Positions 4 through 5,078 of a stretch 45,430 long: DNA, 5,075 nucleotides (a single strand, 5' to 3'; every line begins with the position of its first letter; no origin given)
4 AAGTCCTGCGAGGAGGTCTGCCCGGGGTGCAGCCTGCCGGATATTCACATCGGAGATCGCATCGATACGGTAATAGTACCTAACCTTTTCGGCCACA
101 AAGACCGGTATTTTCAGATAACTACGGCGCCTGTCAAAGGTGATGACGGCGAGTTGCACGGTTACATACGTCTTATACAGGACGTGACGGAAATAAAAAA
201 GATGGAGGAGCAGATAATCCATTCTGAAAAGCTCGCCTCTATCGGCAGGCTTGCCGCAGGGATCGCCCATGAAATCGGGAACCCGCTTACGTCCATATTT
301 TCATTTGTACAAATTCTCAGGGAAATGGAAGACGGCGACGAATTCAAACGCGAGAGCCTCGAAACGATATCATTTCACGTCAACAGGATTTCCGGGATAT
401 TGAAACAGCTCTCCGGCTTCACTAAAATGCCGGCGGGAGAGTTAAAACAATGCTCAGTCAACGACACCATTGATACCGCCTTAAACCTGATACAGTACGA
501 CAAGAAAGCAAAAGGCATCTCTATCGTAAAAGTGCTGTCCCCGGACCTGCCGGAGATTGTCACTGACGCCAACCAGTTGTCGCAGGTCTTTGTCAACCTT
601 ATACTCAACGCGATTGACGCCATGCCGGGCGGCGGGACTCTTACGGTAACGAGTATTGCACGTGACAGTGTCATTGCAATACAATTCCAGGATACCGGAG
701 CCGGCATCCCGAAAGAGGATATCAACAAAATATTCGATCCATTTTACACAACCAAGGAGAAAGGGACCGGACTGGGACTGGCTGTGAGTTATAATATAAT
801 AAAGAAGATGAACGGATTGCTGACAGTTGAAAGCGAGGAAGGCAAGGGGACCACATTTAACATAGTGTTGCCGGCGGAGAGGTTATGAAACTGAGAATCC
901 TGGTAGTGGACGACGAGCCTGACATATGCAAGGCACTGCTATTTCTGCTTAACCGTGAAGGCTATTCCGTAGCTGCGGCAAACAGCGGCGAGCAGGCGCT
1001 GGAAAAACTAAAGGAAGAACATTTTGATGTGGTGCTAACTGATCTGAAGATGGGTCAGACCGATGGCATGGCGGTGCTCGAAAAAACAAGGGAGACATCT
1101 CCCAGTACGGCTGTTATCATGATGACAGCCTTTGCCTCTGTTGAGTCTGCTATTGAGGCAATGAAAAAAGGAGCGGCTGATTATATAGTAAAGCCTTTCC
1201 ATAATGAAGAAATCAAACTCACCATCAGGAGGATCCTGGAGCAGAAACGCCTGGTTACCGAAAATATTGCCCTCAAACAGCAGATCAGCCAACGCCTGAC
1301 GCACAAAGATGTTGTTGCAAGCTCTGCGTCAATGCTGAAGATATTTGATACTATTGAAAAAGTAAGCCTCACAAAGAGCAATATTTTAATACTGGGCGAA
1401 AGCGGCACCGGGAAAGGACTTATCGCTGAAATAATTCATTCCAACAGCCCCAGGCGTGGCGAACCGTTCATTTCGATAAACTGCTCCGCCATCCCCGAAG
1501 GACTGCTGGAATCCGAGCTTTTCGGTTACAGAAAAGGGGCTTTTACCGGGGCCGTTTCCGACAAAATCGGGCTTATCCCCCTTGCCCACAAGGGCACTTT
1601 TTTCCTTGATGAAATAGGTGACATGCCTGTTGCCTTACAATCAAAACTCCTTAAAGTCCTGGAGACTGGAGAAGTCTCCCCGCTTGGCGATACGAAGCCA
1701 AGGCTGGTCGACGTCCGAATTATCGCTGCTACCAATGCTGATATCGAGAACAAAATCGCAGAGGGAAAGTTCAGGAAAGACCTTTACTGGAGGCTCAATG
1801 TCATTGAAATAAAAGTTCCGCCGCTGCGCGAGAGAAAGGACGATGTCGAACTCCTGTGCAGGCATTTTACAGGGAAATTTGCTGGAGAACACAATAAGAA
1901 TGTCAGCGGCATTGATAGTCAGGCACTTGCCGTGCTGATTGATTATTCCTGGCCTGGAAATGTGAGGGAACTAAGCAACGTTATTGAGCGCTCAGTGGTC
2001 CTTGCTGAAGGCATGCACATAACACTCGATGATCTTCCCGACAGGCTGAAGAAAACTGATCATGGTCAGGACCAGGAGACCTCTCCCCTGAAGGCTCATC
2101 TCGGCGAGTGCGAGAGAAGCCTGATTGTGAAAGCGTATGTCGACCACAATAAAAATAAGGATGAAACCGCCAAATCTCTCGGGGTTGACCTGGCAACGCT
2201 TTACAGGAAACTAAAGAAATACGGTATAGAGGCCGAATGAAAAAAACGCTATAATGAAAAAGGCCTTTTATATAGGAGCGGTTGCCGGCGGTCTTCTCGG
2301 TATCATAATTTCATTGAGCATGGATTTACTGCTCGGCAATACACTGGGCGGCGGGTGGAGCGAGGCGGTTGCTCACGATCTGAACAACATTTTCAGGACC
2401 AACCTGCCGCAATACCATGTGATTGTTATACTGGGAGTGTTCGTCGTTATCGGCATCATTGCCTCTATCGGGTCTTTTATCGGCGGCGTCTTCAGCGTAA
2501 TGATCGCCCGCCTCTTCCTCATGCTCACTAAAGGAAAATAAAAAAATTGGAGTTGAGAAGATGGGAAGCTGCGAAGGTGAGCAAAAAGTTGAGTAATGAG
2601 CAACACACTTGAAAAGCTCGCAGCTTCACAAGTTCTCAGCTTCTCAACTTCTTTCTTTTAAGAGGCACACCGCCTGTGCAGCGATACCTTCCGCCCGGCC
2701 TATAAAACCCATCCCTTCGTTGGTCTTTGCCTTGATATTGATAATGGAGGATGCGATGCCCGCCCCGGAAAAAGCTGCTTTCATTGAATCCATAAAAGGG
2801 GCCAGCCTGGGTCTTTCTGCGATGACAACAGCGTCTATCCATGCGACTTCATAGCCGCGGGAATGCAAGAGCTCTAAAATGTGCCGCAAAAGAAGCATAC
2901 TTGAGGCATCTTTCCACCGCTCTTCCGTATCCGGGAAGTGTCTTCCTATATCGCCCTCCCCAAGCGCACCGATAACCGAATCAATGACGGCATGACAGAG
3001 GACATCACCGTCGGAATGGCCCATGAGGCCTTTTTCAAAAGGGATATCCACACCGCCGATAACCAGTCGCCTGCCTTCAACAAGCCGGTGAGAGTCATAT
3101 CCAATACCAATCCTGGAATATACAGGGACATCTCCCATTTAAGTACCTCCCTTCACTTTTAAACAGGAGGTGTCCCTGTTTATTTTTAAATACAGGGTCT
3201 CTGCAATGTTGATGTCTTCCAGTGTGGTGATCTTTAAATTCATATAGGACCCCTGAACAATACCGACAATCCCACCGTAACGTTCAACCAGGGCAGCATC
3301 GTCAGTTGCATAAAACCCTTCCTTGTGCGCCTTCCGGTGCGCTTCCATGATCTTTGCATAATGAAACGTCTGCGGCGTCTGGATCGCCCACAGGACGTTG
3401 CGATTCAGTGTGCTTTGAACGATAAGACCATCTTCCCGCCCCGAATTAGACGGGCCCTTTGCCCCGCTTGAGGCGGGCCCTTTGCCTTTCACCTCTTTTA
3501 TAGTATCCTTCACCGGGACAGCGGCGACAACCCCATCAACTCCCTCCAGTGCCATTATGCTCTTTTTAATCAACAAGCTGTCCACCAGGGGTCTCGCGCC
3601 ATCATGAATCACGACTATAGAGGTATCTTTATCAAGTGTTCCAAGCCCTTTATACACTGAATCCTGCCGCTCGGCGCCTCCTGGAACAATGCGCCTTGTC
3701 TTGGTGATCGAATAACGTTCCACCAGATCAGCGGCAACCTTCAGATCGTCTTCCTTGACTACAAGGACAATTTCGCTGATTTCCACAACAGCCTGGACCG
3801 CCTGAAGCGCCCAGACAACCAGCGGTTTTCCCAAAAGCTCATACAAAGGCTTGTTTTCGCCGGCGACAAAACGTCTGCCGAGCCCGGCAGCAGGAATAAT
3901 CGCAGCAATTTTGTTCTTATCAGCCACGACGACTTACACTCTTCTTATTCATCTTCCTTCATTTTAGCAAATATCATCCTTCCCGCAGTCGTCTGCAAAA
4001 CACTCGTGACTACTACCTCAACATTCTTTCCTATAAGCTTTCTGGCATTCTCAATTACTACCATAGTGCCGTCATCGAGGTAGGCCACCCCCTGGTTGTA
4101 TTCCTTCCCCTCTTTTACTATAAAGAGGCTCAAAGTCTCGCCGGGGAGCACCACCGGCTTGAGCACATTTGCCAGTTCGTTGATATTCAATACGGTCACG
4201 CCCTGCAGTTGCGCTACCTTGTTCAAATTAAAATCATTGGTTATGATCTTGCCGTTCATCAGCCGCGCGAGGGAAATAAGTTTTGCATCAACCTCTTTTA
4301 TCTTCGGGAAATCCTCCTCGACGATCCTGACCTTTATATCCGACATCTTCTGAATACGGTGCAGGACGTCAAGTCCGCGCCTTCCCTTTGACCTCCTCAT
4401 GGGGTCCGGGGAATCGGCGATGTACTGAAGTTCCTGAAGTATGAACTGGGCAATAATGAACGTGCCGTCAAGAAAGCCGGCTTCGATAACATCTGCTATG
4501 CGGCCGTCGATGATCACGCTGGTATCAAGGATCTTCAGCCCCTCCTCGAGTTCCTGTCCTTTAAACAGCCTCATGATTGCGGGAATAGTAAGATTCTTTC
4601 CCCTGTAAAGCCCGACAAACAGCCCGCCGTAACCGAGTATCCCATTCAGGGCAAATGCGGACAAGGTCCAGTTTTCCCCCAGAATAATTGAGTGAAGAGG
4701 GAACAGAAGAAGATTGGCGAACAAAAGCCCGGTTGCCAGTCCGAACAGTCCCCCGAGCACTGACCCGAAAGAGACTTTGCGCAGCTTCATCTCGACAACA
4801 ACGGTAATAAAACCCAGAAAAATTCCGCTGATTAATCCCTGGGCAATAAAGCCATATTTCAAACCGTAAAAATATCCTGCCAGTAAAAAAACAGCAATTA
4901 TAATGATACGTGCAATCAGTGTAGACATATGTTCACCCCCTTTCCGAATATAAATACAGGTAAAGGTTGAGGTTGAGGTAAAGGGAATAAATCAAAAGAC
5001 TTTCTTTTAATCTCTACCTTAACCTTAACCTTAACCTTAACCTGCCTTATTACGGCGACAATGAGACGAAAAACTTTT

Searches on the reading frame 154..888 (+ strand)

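Call 11: search_protein_families(library=pfam, proteins=[window:154-888:+])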
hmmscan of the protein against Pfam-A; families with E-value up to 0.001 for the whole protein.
window:154-888:+ (244 aa): 3 families
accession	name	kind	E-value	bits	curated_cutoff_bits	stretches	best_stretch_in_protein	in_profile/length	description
PF02518.31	HATPase_c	-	3e-28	98.9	26.4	1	138-242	2-110/111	Histidine kinase-, DNA gyrase B-, and HSP90-like ATPase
PF00512.31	HisKA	-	1.1e-11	45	26.9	1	31-94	3-65/66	His Kinase A (phospho-acceptor) domain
PF14501.12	HATPase_c_5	-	5.1e-05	23.6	22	1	141-231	5-94/102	GHKL domain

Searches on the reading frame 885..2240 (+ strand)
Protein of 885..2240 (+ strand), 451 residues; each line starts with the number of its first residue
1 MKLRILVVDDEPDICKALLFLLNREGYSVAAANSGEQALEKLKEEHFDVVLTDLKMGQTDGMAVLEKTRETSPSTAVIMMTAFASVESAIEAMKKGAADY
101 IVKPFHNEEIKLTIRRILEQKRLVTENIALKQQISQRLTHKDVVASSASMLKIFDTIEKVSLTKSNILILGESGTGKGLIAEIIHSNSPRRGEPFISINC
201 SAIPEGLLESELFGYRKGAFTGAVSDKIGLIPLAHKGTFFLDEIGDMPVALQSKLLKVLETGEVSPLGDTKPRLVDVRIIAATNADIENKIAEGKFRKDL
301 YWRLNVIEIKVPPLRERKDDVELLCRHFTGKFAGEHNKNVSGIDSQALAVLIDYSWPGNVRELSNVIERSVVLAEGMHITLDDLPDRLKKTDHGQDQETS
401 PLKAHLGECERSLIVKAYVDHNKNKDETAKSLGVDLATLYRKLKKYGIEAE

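Call 11: search_protein_families(library=pfam, proteins=[window:885-2240:+])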
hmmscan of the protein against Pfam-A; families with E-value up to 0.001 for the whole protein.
window:885-2240:+ (451 aa): 12 families
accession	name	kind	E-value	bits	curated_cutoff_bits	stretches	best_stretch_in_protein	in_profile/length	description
PF00158.32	Sigma54_activat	-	1.9e-67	226.6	20.2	1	144-310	2-168/168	Sigma-54 interaction domain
PF00072.30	Response_reg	-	3.9e-32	111.1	30.2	1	5-114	1-110/111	Response regulator receiver domain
PF25601.1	AAA_lid_14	-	1.4e-28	99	27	1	315-399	1-85/87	AAA+ ATPase lid domain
PF14532.12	Sigma54_activ_2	-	1.3e-20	74.5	25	1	144-314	1-138/138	Sigma-54 interaction domain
PF02954.25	HTH_8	-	2.6e-06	27.5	22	1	408-446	4-42/42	Bacterial regulatory protein, Fis family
PF07724.20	AAA_2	-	9.3e-06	26.2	27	1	164-294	3-134/166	AAA domain (Cdc48 subfamily)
PF01078.27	Mg_chelatase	-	1.6e-05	24.8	20.3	0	222-265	93-136/207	Magnesium chelatase, subunit ChlI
PF18024.7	HTH_50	-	2.3e-05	24.4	27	1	402-448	4-49/50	Helix-turn-helix domain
PF00004.35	AAA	-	6.3e-05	23.9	21.2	1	167-285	1-110/131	ATPase family associated with various cellular activities (AAA)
PF23198.2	PDE8A_N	-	8.9e-05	22.9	29.6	1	5-82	13-91/147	PDE8A-like, N-terminal domain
PF07728.20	AAA_5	-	0.00018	22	22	1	166-285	1-123/139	AAA domain (dynein-related subfamily)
PF00493.29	MCM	-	0.00022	20.9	23.3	1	148-265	35-151/224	MCM P-loop domain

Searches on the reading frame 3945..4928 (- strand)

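Call 11: search_protein_families(library=pfam, proteins=[window:3945-4928:-])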
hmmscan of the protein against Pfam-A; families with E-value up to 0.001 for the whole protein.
window:3945-4928:- (327 aa): 2 families
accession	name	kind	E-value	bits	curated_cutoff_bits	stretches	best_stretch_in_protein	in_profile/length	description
PF01850.27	PIN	-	1.5e-08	35.7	23.6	1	133-239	2-118/120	PIN domain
PF01938.26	TRAM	-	2e-05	24.8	21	1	263-312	5-53/61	TRAM domain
